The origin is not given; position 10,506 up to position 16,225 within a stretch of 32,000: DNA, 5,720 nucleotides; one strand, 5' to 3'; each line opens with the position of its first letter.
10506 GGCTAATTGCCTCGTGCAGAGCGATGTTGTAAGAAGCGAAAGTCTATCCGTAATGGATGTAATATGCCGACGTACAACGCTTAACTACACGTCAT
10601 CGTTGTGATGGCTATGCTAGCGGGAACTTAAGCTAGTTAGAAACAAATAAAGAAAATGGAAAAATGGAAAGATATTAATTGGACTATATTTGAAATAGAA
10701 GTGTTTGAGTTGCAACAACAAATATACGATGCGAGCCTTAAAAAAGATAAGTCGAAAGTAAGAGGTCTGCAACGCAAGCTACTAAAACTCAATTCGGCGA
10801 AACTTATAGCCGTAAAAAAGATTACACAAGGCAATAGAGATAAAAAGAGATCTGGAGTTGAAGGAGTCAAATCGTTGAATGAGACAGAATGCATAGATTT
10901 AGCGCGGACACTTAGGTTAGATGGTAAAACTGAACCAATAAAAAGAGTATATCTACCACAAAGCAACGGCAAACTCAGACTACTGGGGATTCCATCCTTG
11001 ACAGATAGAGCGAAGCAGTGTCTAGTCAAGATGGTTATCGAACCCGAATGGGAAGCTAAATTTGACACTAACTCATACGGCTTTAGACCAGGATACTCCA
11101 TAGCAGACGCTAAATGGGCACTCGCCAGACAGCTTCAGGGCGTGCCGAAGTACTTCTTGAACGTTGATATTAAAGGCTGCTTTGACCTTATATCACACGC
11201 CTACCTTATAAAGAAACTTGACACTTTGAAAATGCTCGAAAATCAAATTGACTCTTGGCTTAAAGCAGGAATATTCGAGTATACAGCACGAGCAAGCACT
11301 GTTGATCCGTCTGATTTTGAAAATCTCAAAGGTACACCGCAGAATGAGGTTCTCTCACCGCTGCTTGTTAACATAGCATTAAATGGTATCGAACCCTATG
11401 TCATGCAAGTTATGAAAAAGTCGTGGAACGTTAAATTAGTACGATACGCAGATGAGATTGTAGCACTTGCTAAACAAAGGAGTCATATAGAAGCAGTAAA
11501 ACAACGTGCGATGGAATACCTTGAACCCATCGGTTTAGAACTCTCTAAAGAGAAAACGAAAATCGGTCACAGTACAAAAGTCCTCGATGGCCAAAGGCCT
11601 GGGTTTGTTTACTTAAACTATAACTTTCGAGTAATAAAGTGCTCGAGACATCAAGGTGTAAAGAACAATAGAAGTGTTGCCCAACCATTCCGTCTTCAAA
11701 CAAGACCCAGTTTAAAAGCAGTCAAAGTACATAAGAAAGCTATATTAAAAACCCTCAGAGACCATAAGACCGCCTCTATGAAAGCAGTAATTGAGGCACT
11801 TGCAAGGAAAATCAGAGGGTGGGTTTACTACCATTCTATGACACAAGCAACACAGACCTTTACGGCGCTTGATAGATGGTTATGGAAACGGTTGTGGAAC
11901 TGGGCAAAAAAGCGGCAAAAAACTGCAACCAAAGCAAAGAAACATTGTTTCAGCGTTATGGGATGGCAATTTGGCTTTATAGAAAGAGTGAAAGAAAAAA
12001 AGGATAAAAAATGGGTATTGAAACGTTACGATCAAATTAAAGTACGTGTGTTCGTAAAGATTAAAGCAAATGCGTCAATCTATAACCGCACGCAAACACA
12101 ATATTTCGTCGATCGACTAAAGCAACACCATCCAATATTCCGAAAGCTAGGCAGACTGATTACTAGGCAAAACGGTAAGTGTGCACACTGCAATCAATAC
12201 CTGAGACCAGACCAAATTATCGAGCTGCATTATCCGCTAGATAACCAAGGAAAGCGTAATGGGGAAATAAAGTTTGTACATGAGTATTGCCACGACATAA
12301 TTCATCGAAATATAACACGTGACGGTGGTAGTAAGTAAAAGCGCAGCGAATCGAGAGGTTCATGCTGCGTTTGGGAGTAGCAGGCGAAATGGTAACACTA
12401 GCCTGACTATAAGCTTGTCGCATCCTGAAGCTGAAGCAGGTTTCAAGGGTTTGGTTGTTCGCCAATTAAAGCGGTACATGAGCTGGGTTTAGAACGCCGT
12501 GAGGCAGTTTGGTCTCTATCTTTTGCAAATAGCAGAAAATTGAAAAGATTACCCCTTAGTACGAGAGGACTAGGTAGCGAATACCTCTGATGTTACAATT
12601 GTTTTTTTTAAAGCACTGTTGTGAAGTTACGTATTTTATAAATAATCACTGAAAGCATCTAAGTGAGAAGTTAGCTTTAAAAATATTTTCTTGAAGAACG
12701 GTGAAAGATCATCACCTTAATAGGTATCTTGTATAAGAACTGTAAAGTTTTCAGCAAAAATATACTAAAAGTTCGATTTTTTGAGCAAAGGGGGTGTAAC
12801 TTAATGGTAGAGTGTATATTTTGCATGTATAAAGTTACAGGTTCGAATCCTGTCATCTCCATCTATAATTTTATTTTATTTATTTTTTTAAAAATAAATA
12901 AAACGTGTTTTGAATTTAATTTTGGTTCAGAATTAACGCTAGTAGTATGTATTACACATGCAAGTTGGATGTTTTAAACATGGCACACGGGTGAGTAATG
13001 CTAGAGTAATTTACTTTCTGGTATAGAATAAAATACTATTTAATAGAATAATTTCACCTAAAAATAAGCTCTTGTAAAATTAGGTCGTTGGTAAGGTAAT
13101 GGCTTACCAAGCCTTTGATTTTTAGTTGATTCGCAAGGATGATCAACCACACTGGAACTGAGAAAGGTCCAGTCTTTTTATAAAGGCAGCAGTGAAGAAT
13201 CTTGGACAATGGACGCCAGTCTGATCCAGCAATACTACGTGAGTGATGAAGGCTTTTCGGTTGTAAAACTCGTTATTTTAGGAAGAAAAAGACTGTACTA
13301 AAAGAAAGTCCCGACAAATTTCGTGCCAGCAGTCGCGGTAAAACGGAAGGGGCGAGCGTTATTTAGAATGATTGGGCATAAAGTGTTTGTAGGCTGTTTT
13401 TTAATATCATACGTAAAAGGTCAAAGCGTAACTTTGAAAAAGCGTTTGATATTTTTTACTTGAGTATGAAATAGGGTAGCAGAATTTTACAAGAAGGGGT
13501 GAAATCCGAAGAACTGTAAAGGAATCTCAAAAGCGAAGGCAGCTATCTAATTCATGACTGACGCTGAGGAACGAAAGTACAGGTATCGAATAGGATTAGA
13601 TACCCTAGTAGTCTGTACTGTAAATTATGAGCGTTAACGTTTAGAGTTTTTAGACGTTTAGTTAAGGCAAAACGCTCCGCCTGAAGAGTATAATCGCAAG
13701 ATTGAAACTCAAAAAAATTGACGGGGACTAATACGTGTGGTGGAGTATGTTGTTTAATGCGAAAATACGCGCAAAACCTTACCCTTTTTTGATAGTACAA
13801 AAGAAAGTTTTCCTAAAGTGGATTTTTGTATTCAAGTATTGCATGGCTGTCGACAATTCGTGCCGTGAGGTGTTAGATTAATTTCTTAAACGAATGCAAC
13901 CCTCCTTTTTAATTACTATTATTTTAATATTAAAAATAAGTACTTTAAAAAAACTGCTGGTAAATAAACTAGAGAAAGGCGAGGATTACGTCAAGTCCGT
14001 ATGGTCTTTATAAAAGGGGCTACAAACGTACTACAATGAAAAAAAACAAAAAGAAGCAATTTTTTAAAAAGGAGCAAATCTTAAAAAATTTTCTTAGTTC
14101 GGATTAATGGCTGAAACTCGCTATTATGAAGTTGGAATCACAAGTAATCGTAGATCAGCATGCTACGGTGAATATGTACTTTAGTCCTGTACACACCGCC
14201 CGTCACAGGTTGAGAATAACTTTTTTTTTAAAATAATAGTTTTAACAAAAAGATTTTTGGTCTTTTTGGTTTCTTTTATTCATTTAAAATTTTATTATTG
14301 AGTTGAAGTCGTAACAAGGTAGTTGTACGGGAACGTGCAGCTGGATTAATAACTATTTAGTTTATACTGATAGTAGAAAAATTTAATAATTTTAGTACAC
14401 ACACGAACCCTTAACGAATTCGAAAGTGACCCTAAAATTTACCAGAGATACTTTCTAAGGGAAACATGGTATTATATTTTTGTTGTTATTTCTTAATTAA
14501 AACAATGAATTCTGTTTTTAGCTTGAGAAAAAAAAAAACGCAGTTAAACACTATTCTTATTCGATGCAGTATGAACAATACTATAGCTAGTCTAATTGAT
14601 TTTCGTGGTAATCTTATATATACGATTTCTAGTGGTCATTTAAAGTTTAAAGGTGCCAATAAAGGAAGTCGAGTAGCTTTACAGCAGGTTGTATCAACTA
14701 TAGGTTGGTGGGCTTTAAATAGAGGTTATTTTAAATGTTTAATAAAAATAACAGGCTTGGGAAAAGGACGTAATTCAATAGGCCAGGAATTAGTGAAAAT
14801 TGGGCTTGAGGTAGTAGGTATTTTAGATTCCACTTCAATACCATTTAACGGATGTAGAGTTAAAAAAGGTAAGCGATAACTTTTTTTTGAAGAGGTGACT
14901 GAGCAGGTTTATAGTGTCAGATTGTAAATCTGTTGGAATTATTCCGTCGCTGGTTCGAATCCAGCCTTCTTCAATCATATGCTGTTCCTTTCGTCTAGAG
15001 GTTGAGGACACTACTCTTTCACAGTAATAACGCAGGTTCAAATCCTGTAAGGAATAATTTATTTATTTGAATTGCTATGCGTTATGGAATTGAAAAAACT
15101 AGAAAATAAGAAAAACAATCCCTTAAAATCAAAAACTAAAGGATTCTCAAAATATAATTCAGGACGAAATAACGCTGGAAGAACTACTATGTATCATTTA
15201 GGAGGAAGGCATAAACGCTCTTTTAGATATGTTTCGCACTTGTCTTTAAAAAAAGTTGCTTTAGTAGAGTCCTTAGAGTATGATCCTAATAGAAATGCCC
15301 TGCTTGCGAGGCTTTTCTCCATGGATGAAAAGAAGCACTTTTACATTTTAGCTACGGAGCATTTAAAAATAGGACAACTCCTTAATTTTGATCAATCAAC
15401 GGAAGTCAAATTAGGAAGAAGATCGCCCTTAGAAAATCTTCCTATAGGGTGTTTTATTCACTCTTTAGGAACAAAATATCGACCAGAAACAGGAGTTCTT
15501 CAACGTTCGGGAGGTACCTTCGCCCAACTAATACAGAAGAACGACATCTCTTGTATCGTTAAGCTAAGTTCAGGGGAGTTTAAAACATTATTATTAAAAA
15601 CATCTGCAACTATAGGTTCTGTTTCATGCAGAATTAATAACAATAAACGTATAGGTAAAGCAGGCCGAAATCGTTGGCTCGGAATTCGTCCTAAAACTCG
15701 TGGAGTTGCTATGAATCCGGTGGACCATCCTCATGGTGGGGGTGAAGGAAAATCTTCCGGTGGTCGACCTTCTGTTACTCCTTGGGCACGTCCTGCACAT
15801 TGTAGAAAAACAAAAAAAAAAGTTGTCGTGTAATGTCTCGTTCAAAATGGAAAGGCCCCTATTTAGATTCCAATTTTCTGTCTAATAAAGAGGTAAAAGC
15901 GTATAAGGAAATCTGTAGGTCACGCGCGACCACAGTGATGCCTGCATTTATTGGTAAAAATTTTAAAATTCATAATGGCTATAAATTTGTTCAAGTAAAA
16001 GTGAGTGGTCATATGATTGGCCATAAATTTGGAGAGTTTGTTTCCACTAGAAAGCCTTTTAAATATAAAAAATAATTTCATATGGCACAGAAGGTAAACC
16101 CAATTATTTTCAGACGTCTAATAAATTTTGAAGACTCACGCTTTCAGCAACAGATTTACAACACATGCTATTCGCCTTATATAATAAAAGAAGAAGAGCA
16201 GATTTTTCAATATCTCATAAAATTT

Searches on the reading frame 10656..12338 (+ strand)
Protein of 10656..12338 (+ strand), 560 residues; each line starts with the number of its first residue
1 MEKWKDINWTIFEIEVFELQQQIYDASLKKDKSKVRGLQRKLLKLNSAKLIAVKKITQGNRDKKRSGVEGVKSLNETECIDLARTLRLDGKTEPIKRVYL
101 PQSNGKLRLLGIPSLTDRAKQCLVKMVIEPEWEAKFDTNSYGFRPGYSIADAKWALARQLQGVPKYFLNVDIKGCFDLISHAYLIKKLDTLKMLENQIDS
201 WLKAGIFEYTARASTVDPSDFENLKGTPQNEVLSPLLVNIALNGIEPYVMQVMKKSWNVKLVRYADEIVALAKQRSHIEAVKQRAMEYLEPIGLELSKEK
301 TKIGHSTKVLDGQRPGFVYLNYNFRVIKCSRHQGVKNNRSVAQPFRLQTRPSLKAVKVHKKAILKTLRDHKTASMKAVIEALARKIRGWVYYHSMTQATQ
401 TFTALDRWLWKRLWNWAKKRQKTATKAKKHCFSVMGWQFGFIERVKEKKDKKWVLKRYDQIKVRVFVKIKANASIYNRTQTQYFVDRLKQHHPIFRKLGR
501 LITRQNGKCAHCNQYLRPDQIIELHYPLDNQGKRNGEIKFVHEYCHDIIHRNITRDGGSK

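Call 23: search_protein_families(library=pfam, proteins=[window:10656-12338:+], max_evalue=0.001)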
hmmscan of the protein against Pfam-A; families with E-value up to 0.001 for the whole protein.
window:10656-12338:+ (560 aa): 3 families
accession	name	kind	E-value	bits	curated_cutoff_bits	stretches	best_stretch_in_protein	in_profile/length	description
PF00078.32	RVT_1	-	2.6e-29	102.9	29.6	1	103-310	4-194/205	Reverse transcriptase (RNA-dependent DNA polymerase)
PF13655.11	RVT_N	-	5.2e-20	72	28.1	1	4-86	1-83/83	N-terminal domain of reverse transcriptase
PF08388.16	GIIM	-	6.9e-15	55.2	23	1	357-430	2-78/80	Group II intron, maturase-specific domain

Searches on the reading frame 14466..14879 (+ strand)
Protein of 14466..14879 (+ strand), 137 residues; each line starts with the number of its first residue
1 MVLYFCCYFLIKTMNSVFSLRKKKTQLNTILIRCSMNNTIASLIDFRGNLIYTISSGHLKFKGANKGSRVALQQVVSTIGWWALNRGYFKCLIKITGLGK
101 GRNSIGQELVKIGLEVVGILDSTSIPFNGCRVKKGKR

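Call 6: search_protein_families(library=pfam, proteins=[window:14466-14879:+], max_evalue=0.01)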
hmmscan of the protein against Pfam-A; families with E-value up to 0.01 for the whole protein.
window:14466-14879:+ (137 aa): 1 family
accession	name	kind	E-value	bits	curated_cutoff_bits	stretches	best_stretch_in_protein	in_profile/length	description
PF00411.24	Ribosomal_S11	-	1.4e-16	61.3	25.1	1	30-137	3-110/110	Ribosomal protein S11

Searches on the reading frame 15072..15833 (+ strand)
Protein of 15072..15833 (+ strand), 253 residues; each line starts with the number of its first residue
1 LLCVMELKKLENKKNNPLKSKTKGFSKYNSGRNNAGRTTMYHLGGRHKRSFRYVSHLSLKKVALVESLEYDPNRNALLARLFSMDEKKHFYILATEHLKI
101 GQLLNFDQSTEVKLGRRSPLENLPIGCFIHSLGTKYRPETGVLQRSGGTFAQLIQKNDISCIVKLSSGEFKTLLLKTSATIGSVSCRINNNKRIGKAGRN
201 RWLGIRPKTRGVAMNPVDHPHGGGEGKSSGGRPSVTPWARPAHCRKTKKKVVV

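Call 6: search_protein_families(library=pfam, proteins=[window:15072-15833:+], max_evalue=0.01)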
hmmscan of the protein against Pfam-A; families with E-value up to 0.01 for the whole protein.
window:15072-15833:+ (253 aa): 3 families
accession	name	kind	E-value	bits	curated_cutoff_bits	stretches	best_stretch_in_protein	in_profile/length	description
PF03947.24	Ribosomal_L2_C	-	1.8e-40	138.4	33.7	1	114-238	2-125/126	Ribosomal Proteins L2, C-terminal domain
PF00181.30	Ribosomal_L2_N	-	2.4e-15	56.7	23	1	31-103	1-74/77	Ribosomal Proteins L2, RNA binding N-terminal domain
PF09586.16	YfhO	-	0.0085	14.9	28.5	0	10-53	489-533/835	Bacterial membrane protein YfhO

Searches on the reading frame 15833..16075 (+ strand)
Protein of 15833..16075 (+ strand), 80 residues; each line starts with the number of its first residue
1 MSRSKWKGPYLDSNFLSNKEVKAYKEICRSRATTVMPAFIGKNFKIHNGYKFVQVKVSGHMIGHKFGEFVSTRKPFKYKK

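Call 23: search_protein_families(library=pfam, proteins=[window:15833-16075:+], max_evalue=0.001)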
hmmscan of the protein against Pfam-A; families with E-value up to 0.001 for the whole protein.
window:15833-16075:+ (80 aa): 1 family
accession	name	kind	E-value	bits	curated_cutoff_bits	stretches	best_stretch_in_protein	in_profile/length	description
PF00203.26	Ribosomal_S19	-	1.4e-20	73.3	27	1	3-78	1-81/81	Ribosomal protein S19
